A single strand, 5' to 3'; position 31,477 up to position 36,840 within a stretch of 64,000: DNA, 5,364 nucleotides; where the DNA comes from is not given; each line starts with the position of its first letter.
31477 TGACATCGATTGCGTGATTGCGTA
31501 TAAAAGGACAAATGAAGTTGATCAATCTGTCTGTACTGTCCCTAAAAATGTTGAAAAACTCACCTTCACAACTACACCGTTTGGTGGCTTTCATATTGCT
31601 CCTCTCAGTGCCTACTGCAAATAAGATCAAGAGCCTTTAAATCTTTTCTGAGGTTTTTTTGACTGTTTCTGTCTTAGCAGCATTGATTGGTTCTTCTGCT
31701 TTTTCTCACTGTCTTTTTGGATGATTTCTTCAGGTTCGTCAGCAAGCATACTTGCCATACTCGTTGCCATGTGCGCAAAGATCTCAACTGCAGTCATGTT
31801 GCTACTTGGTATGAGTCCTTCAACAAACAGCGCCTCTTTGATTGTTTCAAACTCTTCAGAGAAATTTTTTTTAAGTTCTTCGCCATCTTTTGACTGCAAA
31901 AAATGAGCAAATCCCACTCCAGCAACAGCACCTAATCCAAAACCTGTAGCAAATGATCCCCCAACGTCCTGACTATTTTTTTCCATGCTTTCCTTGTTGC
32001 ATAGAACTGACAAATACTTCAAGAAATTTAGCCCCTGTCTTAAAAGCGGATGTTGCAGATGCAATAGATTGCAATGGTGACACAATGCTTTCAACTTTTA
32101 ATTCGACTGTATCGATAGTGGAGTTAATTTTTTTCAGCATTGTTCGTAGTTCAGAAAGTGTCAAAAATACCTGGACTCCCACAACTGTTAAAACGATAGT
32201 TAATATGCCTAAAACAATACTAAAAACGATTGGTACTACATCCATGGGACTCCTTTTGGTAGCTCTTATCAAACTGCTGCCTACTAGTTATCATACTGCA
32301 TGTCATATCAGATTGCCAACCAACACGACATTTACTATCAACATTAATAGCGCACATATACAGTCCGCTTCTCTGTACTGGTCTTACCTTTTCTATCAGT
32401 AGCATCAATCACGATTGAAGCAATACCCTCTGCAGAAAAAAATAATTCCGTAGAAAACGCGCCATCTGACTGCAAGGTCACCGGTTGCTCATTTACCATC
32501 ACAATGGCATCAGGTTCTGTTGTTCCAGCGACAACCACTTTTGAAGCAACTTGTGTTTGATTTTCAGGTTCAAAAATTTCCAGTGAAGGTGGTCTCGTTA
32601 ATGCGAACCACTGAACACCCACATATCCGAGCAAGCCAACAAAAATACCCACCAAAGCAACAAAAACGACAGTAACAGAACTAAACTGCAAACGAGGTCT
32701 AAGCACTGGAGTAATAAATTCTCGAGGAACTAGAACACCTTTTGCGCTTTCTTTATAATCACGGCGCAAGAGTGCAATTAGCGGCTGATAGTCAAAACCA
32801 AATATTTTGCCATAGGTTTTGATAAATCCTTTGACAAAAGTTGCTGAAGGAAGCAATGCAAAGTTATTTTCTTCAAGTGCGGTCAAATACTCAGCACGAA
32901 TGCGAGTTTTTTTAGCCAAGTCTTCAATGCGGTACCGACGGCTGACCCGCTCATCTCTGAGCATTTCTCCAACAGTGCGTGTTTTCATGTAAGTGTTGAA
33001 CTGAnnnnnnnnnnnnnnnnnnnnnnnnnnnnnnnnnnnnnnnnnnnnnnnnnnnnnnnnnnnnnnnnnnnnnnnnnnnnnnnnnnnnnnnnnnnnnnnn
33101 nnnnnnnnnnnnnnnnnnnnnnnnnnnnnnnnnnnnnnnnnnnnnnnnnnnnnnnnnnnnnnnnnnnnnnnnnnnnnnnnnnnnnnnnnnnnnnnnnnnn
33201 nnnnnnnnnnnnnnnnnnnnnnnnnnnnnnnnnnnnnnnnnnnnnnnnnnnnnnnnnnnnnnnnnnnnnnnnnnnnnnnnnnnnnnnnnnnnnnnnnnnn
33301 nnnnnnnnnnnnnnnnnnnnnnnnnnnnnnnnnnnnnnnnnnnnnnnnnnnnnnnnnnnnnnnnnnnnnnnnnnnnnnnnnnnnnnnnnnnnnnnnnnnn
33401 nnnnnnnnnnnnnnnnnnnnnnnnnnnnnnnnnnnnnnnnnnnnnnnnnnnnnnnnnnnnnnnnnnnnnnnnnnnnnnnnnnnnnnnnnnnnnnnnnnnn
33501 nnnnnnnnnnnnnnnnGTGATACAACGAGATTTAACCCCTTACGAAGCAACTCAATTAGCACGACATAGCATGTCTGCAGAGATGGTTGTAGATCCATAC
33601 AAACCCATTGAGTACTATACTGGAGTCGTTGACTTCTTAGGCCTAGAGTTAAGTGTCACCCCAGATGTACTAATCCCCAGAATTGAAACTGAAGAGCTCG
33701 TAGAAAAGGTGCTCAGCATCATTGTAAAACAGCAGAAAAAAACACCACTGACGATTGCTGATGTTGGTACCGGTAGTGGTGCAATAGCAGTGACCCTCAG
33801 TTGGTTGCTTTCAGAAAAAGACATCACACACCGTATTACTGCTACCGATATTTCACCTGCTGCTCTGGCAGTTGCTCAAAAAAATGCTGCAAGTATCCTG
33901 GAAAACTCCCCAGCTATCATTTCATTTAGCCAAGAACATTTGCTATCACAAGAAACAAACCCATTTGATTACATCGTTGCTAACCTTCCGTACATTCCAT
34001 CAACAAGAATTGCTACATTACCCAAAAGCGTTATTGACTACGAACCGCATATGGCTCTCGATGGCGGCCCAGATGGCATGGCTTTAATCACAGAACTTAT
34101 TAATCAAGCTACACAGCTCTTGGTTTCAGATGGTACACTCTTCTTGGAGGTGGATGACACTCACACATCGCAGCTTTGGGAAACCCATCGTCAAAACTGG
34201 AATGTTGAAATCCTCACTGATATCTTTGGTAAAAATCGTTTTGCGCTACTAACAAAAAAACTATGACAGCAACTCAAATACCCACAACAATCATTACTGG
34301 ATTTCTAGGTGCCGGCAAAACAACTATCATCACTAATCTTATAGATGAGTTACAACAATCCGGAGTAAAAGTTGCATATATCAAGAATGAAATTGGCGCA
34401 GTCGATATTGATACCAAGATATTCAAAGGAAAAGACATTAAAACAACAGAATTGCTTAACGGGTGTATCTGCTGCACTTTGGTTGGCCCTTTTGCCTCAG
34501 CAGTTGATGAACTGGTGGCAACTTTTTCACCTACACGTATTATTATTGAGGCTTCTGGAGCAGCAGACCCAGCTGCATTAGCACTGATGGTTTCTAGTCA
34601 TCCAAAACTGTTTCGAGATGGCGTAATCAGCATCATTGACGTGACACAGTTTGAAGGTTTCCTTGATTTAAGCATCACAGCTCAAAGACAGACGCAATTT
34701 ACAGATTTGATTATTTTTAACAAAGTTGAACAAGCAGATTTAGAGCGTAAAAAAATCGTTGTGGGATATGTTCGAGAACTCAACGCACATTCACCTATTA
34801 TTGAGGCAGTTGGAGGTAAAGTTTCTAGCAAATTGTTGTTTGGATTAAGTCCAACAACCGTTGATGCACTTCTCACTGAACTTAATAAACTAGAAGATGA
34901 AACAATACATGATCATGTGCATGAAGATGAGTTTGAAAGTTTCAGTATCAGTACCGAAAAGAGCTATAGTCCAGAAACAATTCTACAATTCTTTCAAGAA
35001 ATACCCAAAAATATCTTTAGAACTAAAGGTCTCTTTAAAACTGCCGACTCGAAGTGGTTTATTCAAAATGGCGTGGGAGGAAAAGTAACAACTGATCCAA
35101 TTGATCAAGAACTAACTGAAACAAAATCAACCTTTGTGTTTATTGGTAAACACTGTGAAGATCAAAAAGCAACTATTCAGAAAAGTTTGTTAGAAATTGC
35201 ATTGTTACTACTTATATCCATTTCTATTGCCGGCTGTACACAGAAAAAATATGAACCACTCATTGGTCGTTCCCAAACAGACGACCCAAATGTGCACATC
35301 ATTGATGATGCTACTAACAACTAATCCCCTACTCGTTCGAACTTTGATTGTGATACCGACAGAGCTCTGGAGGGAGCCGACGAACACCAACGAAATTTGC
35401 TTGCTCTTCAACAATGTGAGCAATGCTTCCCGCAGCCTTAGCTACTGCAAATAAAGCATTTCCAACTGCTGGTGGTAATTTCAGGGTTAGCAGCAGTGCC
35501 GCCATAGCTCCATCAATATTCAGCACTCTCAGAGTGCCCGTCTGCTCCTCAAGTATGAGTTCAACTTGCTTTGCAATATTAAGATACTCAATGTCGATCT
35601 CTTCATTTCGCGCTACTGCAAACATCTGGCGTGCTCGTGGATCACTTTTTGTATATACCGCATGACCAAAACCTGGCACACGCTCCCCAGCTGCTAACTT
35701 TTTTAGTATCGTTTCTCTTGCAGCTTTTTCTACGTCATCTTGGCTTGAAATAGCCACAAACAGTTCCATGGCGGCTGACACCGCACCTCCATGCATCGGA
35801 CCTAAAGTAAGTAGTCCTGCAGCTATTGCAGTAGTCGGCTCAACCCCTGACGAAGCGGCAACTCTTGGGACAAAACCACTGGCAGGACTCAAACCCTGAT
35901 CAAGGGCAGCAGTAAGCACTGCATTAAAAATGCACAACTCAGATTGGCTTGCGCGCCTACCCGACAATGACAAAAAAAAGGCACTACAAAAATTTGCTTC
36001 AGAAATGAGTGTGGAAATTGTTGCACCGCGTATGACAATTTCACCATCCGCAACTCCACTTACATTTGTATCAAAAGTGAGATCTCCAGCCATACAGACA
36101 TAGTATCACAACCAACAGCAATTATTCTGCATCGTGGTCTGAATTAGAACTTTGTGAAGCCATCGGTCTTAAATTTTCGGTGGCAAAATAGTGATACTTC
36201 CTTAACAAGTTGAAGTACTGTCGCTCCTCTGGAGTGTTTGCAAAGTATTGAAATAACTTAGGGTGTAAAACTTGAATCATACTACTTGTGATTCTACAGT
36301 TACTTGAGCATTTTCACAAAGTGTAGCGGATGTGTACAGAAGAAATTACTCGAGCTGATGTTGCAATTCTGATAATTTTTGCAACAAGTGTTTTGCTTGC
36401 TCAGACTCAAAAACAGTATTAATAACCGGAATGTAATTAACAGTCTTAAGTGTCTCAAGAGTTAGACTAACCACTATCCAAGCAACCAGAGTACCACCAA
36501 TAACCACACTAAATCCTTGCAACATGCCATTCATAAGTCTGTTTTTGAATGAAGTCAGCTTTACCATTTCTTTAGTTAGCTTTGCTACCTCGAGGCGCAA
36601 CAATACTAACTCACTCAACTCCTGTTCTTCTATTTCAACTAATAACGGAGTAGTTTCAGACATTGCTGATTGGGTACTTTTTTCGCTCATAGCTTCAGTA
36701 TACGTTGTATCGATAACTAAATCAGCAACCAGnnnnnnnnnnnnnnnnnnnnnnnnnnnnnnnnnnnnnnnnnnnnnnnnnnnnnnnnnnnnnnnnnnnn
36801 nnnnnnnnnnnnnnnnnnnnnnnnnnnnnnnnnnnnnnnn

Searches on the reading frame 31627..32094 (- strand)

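Call 29: search_protein_families(library=pfam, proteins=[window:31627-32094:-], max_evalue=0.001)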
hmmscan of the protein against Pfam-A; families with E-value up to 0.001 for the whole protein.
window:31627-32094:- (155 aa): 1 family
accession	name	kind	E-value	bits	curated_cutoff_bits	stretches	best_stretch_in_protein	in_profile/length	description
PF12732.12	YtxH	-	9.9e-06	26.3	37.5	1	50-103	2-49/71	YtxH-like protein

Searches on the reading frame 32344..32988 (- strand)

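Call 29: search_protein_families(library=pfam, proteins=[window:32344-32988:-], max_evalue=0.001)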
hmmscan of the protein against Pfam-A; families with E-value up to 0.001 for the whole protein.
window:32344-32988:- (214 aa): 3 families
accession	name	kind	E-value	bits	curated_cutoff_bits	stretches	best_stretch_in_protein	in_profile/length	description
PF13413.12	HTH_25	-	3.1e-19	69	24.6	1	9-69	1-61/62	Helix-turn-helix domain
PF09136.16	Glucodextran_B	-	6.1e-11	42.5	27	1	134-213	1-82/83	Glucodextranase, domain B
PF12844.13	HTH_19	-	1.3e-06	28.7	30.2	1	7-72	1-60/64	Helix-turn-helix domain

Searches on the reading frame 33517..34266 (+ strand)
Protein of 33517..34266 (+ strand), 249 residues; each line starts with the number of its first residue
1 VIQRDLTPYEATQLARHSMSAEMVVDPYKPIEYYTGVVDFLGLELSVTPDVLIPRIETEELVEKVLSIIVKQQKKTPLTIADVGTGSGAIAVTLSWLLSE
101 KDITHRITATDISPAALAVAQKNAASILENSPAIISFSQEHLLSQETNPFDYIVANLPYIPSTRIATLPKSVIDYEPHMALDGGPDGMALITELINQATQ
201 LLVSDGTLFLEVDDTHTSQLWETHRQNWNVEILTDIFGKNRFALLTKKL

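Call 29: search_protein_families(library=pfam, proteins=[window:33517-34266:+], max_evalue=0.001)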
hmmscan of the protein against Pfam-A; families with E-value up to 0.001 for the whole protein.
window:33517-34266:+ (249 aa): 8 families
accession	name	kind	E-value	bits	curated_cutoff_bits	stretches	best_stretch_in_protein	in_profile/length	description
PF05175.20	MTS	-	4.3e-10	39.9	23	1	76-159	31-108/170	Methyltransferase small domain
PF06325.19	PrmA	-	3.9e-08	33.6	22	1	72-157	157-234/296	Ribosomal protein L11 methyltransferase (PrmA)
PF13649.12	Methyltransf_25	-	6.3e-07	30.4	27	1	80-164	1-81/97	Methyltransferase domain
PF08242.18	Methyltransf_12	-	9.1e-07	30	30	1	82-156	2-72/98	Methyltransferase domain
PF13847.12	Methyltransf_31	-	1.4e-05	25.3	27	1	78-171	5-82/145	Methyltransferase domain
PF01739.24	CheR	-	2.7e-05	24.1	27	1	58-123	12-83/195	CheR methyltransferase, SAM binding domain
PF13679.12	Methyltransf_32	-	3.8e-05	24.1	27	1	60-128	8-77/143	Methyltransferase domain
PF08241.18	Methyltransf_11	-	0.0003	21.8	21.2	1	82-156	2-67/95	Methyltransferase domain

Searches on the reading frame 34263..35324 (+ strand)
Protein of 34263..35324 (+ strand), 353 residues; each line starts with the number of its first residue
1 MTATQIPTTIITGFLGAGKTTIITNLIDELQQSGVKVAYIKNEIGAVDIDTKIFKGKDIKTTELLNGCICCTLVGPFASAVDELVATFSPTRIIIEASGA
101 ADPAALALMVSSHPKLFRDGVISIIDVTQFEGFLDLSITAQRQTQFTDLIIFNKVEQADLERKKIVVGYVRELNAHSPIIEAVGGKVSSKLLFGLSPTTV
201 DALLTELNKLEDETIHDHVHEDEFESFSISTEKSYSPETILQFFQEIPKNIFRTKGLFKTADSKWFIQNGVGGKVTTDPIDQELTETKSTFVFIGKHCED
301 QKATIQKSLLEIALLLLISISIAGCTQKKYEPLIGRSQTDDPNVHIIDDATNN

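Call 29: search_protein_families(library=pfam, proteins=[window:34263-35324:+], max_evalue=0.001)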
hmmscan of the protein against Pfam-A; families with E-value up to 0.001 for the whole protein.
window:34263-35324:+ (353 aa): 6 families
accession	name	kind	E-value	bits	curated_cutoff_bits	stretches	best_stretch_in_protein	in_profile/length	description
PF02492.25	cobW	-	2.3e-39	135.2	20.7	1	7-180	1-179/180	CobW/HypB/UreG, nucleotide-binding domain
PF07683.19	CobW_C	-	6.6e-12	45.6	22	1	224-310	1-91/94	Cobalamin synthesis protein cobW C-terminal domain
PF03205.20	MobB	-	1.5e-07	31.8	26.6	1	11-52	4-45/133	Molybdopterin guanine dinucleotide synthesis protein B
PF03266.21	NTPase_1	-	0.00029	21.2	23.9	1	10-38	3-31/168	NTPase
PF13401.12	AAA_22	-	0.00081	20.2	27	0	9-59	8-60/130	AAA domain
PF01656.29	CbiA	-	0.00092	19.6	25.4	0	16-126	9-54/125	CobQ/CobB/MinD/ParA nucleotide binding domain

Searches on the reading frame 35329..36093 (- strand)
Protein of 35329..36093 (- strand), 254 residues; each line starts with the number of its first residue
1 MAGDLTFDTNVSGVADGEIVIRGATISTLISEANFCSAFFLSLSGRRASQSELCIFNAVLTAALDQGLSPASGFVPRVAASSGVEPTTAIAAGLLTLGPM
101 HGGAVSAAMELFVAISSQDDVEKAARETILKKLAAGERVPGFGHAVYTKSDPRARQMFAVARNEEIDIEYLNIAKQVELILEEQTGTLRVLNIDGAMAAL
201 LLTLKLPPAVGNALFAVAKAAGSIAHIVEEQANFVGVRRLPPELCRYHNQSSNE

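Call 3: search_protein_families(library=pfam, proteins=[window:35329-36093:-], max_evalue=0.1)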
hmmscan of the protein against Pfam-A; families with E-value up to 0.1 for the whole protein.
window:35329-36093:- (254 aa): 1 family
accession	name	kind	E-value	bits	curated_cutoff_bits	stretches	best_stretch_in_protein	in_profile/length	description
PF00285.26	Citrate_synt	-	1.9e-41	142.8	27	1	34-233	148-350/357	Citrate synthase, C-terminal domain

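Call 21: search_protein_families(library=ncbifam, proteins=[window:35329-36093:-], max_evalue=0.1)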
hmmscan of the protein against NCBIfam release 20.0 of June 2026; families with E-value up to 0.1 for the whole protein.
window:35329-36093:- (254 aa): 22 families
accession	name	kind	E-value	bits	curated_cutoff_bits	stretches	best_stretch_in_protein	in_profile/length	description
NF004869.0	PRK06224.1-6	subfamily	5.8e-48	163.5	212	1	7-243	5-243/263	citryl-CoA lyase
NF004868.0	PRK06224.1-5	subfamily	7.2e-44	149.8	193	1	8-237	7-242/260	citryl-CoA lyase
NF004866.0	PRK06224.1-3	subfamily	2.1e-42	145.2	245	1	7-240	19-253/275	citryl-CoA lyase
NF004864.0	PRK06224.1-1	equivalog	1.6e-40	138.9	261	1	7-233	17-251/278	citryl-CoA lyase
TIGR01800.1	cit_synth_II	subfamily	2.3e-28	99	421.3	1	33-233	147-344/368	2-methylcitrate synthase/citrate synthase II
NF009005.0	PRK12350.1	subfamily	5.4e-27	94.9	332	1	48-233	153-337/366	citrate synthase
NF004865.0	PRK06224.1-2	equivalog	1.3e-26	93.6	323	1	11-248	15-260/265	citryl-CoA lyase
NF004867.0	PRK06224.1-4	equivalog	2.3e-26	92.4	409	1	26-234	28-237/261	citryl-CoA lyase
NF010638.0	PRK14035.1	equivalog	2.4e-26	92.4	572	1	31-233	149-348/372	citrate synthase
NF041157.1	Cit_synThplmales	equivalog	1.6e-24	86.7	590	1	22-229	139-347/377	citrate synthase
NF009006.1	PRK12351.1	equivalog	1.4e-23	82.9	550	1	25-233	147-352/376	bifunctional 2-methylcitrate synthase/citrate synthase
NF041301.1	Cit_synth_Halo_CitZ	equivalog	7.6e-23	81.1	550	1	34-233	158-355/379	citrate synthase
NF010639.0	PRK14036.1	equivalog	5.5e-22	78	502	1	33-230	154-351/379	citrate synthase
NF004126.0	PRK05614.1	equivalog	7.2e-22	77.4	505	1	71-232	236-403/430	citrate synthase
NF010637.0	PRK14034.1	equivalog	2.7e-20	72.6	594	1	28-233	145-347/372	citrate synthase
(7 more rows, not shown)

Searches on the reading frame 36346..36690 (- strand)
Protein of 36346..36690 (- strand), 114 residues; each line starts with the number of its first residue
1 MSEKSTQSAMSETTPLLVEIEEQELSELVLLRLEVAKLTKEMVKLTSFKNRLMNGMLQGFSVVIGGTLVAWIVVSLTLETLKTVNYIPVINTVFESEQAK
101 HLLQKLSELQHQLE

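Call 3: search_protein_families(library=pfam, proteins=[window:36346-36690:-], max_evalue=0.1)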
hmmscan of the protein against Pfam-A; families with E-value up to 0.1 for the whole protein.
window:36346-36690:- (114 aa): 2 families
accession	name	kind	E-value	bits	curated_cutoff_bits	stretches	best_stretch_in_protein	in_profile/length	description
PF14159.11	CAAD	-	0.0012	19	30.7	1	62-95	15-48/85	CAAD domains of cyanobacterial aminoacyl-tRNA synthetase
PF18910.5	DUF5665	-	0.002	18.6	27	1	50-90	8-44/56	Domain of unknown function (DUF5665)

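Call 4: search_protein_families(library=padloc, proteins=[window:36346-36690:-], max_evalue=0.1)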
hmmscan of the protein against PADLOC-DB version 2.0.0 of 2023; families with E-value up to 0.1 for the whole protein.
window:36346-36690:- (114 aa): 0 families

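Call 21: search_protein_families(library=ncbifam, proteins=[window:36346-36690:-], max_evalue=0.1)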
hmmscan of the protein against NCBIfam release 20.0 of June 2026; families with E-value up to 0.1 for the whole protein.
window:36346-36690:- (114 aa): 2 families
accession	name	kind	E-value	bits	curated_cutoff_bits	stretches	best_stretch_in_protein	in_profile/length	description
TIGR04211.1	SH3_and_anchor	equivalog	0.013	15.1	65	1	17-76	130-187/198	TIGR04211 family SH3 domain-containing protein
TIGR00380.1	cobal_cbiB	equivalog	0.037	13.3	165.9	1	44-105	42-105/305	adenosylcobinamide-phosphate synthase CbiB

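Call 22: search_protein_families(library=phrogs, proteins=[window:36346-36690:-], max_evalue=0.1)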
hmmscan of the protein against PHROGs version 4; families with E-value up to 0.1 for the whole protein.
window:36346-36690:- (114 aa): 0 families
